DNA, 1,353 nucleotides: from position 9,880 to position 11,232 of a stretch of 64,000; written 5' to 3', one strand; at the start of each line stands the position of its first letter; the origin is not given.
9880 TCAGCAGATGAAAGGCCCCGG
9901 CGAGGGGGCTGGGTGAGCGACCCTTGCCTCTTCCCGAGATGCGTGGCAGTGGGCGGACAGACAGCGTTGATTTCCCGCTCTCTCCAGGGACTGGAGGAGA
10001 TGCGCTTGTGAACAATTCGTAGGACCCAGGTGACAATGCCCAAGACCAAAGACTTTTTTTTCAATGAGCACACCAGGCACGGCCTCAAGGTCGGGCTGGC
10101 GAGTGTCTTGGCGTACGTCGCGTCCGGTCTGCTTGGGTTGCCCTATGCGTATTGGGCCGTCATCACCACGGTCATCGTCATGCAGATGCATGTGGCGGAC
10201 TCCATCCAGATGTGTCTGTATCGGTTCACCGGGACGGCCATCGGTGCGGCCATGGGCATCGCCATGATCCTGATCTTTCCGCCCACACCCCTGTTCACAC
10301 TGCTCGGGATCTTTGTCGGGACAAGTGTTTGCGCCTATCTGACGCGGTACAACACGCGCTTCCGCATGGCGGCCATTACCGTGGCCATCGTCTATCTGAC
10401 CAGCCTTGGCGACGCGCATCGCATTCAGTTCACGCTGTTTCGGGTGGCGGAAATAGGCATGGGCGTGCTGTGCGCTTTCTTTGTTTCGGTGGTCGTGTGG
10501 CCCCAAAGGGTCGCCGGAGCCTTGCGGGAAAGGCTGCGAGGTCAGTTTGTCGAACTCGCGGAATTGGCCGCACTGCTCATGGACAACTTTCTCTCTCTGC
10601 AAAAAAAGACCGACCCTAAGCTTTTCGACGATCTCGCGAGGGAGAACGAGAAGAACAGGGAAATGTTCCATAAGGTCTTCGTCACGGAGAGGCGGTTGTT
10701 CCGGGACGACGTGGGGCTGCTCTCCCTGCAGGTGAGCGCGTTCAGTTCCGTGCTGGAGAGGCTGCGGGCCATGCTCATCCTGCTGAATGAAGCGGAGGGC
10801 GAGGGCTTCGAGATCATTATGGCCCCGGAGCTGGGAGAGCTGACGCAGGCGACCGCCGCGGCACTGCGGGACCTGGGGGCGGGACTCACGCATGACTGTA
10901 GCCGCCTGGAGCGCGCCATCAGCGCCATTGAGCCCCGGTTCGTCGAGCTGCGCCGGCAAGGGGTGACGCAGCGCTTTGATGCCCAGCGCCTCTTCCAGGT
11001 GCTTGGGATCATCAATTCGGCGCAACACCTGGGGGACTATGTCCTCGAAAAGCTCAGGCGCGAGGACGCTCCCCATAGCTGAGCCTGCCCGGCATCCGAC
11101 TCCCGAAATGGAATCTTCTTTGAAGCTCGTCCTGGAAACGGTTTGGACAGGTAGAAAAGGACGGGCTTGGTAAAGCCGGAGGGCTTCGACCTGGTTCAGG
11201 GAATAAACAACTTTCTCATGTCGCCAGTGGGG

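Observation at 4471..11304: Three decaying direct copies of a tRNA-3'-half-plus-terminator module bracket small cargo segments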

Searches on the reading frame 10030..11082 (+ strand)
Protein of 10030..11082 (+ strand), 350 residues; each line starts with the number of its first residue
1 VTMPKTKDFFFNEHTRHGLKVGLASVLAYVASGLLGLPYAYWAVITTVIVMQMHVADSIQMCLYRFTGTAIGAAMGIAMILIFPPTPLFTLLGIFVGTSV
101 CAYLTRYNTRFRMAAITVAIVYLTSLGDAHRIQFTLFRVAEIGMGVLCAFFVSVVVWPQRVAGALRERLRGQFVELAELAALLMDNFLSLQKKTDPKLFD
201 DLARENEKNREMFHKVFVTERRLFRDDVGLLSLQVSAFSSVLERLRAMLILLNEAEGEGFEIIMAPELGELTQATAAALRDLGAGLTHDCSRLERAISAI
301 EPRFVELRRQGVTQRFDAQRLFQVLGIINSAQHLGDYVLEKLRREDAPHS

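Call 10: search_protein_families(library=pfam, proteins=[window:10030-11082:+], max_evalue=0.01)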
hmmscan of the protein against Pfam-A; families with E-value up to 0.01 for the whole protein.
window:10030-11082:+ (350 aa): 4 families
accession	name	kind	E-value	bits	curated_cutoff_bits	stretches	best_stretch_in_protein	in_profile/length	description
PF04632.18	FUSC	-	2.1e-38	132.8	30.9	1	16-320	3-303/660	Fusaric acid resistance protein family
PF13515.12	FUSC_2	-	1.6e-19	70.7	25.6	1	27-152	1-126/126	Fusaric acid resistance protein-like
PF06081.17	ArAE_1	-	1.1e-10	42.2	22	1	19-154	8-139/141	Aromatic acid exporter family member 1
PF11744.14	ALMT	-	2.3e-10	40.5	20.6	1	17-195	13-207/471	Aluminium activated malate transporter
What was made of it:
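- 10036..11082 (+): Cargo of segment 2: a membrane protein of the FUSC / aromatic acid exporter family. Pfam FUSC, E = 2e-38 (call 10).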
